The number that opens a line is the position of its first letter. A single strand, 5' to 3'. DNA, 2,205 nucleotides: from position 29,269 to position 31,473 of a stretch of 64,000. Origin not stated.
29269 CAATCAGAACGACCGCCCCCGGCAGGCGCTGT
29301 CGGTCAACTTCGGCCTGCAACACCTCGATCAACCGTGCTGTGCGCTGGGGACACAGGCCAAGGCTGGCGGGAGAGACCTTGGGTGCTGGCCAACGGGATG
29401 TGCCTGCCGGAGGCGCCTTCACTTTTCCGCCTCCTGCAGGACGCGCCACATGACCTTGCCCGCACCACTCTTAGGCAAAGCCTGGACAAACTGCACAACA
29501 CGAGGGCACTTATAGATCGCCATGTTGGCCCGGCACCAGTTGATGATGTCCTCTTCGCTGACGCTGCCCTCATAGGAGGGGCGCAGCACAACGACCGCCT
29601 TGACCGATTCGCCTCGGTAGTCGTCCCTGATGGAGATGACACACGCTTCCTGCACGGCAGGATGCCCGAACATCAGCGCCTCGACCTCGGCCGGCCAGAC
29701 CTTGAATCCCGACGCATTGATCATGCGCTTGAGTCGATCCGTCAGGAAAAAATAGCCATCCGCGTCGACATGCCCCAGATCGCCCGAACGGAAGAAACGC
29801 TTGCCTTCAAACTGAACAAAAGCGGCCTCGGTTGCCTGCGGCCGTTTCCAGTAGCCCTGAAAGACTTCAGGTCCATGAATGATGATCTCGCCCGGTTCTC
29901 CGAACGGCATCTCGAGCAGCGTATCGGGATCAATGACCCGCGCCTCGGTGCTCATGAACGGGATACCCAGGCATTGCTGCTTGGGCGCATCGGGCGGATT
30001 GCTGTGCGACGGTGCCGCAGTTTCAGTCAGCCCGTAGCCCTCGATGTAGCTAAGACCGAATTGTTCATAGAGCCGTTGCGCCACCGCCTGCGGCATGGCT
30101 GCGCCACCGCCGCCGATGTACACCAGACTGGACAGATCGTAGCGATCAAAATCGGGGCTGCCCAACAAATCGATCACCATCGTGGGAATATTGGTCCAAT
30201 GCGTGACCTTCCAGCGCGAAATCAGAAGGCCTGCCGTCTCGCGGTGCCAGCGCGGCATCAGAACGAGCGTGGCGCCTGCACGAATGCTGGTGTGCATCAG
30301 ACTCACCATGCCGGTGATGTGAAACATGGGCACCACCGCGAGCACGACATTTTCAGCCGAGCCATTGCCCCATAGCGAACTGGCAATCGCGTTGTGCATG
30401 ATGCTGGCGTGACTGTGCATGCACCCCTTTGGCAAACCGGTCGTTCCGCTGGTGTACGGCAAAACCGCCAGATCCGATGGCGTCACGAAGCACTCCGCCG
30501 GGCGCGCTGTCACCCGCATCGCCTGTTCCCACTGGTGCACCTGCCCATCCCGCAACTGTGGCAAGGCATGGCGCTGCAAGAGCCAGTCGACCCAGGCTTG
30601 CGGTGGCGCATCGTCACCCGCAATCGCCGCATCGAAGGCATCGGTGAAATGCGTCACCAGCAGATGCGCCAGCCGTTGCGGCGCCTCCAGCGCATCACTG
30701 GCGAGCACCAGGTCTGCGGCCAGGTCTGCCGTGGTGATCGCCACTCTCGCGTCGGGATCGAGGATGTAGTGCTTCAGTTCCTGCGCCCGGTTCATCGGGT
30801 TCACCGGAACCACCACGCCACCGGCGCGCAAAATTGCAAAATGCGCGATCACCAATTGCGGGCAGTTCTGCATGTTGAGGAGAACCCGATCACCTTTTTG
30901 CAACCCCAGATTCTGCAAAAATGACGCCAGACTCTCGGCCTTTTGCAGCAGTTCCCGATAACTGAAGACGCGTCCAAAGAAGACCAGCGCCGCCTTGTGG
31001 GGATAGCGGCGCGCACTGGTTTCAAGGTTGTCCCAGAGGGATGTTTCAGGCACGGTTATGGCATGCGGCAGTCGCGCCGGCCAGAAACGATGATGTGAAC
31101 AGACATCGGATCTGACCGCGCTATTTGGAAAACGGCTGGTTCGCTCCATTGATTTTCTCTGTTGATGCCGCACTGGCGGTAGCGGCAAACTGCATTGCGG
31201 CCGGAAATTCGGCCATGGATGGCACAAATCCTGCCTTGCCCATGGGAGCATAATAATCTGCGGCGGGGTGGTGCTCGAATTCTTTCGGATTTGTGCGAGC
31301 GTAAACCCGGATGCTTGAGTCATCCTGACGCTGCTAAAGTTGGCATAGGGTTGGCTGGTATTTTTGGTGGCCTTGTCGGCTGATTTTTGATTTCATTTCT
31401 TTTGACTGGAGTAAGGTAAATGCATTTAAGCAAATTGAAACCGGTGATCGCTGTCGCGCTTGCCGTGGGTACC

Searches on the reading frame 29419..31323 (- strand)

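Call 66: search_protein_families(library=pfam, proteins=[window:29419-31323:-], max_evalue=0.00001)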
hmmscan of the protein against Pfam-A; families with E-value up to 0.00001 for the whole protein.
window:29419-31323:- (634 aa): 2 families
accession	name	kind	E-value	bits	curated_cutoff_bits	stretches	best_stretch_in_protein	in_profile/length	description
PF00501.34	AMP-binding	-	4.6e-96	322.4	29.9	1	100-492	1-384/384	AMP-binding enzyme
PF13193.12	AMP-binding_C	-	1.1e-19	71.6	24.5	1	546-623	1-76/76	AMP-binding enzyme C-terminal domain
